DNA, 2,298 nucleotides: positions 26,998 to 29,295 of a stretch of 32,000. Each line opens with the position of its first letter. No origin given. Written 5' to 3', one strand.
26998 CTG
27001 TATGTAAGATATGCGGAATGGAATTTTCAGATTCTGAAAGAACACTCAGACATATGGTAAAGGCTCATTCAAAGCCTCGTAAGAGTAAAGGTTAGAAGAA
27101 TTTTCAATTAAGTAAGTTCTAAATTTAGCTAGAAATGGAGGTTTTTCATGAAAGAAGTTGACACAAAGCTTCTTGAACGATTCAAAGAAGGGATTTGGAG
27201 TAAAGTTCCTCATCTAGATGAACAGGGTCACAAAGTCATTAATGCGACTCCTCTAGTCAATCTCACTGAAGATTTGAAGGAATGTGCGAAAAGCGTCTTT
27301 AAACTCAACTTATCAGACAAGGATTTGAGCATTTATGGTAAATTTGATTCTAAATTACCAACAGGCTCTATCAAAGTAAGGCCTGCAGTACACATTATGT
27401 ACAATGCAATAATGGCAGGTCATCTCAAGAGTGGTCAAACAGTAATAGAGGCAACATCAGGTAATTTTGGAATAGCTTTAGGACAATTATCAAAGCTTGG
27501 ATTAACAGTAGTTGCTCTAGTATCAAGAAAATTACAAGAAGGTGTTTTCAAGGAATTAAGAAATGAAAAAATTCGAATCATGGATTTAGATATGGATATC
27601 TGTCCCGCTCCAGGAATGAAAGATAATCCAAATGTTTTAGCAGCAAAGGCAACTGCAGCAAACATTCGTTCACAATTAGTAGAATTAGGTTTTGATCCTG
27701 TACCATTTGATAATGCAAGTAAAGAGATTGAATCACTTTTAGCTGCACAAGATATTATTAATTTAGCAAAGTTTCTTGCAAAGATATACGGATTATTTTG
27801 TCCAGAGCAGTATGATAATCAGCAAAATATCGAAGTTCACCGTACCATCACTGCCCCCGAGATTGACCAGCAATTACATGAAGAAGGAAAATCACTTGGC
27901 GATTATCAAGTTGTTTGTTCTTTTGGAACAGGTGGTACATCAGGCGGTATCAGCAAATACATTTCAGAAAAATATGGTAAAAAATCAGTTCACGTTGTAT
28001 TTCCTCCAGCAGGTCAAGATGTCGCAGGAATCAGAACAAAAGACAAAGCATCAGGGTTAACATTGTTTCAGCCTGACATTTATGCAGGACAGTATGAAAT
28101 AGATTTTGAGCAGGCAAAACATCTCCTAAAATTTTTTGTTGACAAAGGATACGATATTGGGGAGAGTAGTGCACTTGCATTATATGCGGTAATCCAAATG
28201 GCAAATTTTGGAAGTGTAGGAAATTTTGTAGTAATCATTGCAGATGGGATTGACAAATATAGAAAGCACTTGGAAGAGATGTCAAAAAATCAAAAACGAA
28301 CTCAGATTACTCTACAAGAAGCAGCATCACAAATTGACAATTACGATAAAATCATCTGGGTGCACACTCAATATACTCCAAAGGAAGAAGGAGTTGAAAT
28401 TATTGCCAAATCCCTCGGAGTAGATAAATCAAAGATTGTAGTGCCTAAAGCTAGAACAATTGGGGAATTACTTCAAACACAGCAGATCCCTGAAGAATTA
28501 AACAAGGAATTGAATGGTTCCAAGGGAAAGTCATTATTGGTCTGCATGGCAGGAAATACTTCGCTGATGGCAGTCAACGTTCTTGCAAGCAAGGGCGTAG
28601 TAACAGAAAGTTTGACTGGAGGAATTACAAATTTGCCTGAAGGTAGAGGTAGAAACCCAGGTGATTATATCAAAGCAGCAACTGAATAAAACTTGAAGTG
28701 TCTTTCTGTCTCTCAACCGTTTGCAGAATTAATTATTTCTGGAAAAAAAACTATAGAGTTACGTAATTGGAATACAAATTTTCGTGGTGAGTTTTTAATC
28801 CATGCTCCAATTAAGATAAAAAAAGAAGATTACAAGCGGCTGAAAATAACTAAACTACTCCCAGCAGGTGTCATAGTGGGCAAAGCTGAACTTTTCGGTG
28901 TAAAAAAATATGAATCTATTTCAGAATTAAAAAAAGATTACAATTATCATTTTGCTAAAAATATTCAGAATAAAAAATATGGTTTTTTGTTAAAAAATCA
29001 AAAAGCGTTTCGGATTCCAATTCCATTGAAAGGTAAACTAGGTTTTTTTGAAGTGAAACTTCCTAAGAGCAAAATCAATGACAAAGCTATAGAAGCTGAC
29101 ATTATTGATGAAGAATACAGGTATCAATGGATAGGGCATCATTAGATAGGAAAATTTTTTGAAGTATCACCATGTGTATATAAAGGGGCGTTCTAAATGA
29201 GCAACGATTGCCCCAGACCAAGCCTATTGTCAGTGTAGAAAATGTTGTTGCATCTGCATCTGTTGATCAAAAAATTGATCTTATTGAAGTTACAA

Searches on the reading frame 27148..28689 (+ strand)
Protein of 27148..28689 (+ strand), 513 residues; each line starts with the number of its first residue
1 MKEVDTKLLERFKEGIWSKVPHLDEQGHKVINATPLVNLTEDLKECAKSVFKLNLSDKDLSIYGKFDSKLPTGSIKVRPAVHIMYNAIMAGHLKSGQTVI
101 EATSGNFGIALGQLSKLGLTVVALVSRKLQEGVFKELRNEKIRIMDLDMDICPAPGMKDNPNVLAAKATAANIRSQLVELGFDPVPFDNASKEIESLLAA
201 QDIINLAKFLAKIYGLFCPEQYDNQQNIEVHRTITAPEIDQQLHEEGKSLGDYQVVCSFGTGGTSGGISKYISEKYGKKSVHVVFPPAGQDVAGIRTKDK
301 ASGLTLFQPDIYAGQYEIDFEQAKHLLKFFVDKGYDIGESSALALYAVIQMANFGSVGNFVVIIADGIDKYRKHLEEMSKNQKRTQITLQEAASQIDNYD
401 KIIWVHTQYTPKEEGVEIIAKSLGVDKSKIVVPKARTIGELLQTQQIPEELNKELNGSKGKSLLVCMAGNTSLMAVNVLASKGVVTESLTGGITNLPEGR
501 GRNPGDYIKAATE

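Call 3: search_protein_families(library=pfam, proteins=[window:27148-28689:+], max_evalue=0.01)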
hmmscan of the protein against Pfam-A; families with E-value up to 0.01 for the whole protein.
window:27148-28689:+ (513 aa): 2 families
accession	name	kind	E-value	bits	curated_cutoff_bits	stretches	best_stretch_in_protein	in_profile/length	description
PF00291.31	PALP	-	1.9e-26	93.5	35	1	58-364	18-293/295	Pyridoxal-phosphate dependent enzyme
PF23400.1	CARF_Card1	-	0.0013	19.2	24.6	1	389-479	17-105/146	Card1 CARF domain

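Call 4: search_protein_families(library=ncbifam, proteins=[window:27148-28689:+], max_evalue=0.01)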
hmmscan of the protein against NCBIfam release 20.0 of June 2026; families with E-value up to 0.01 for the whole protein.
window:27148-28689:+ (513 aa): 15 families
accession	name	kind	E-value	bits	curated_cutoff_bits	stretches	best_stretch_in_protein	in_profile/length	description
TIGR01136.1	cysKM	subfamily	1.9e-30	106.2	344.15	2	204-371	119-293/299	cysteine synthase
TIGR01138.1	cysM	equivalog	1.2e-27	97.2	394.2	2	205-371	122-284/290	cysteine synthase B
NF008735.0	PRK11761.1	equivalog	2.4e-27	96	413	2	218-371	139-288/296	cysteine synthase CysM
NF007989.0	PRK10717.1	equivalog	7.7e-27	94.2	387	2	59-162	28-127/334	cysteine synthase A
TIGR03945.1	PLP_SbnA_fam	equivalog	1.4e-24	86.7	349.95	2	55-139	17-102/304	2,3-diaminopropionate biosynthesis protein SbnA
TIGR01139.1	cysK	equivalog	1.9e-24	86.5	350.95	2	50-120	10-82/298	cysteine synthase A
TIGR01137.1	cysta_beta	equivalog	2e-20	72.9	510.25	2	210-377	134-312/457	cystathionine beta-synthase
NF053679.1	CysteaSynCapA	equivalog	1.5e-16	60.1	600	2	61-162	32-129/329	cysteate synthase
NF052478.1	CystDsulMYC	equivalog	8.1e-12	45.1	600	1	57-128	34-106/354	L-cysteine desulfhydrase Cds1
NF004996.0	PRK06381.1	equivalog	2.1e-05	23.7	266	1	61-149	32-117/319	threonine synthase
NF040741.1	ornith_OrtB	equivalog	0.00035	19.2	550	1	26-121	52-140/464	2-amino-4-oxopentanoate thiolase subunit OrtB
NF006390.0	PRK08639.1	equivalog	0.0071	15.4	421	0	220-288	152-214/418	threonine ammonia-lyase IlvA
NF005680.0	PRK07476.1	equivalog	0.0078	15.2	413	0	59-129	37-105/326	hydroxyectoine utilization dehydratase EutB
NF009057.0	PRK12391.1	equivalog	0.0079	14.8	366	0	58-113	94-146/441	TrpB-like pyridoxal phosphate-dependent enzyme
NF004771.0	PRK06110.1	equivalog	0.0083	15.3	317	0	59-125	35-100/323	threonine dehydratase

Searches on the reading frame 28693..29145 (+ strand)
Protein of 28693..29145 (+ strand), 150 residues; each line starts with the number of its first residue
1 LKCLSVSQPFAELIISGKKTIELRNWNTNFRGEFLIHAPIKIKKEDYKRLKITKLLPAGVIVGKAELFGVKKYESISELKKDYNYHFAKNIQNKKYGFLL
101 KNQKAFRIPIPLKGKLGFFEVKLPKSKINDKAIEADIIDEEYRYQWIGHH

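Call 3: search_protein_families(library=pfam, proteins=[window:28693-29145:+], max_evalue=0.01)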
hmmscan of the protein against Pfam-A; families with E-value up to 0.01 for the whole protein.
window:28693-29145:+ (150 aa): 1 family
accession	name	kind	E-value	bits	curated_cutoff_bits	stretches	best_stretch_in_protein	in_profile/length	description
PF04266.20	ASCH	-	9.2e-10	39.6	21.2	1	4-85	1-67/103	ASCH domain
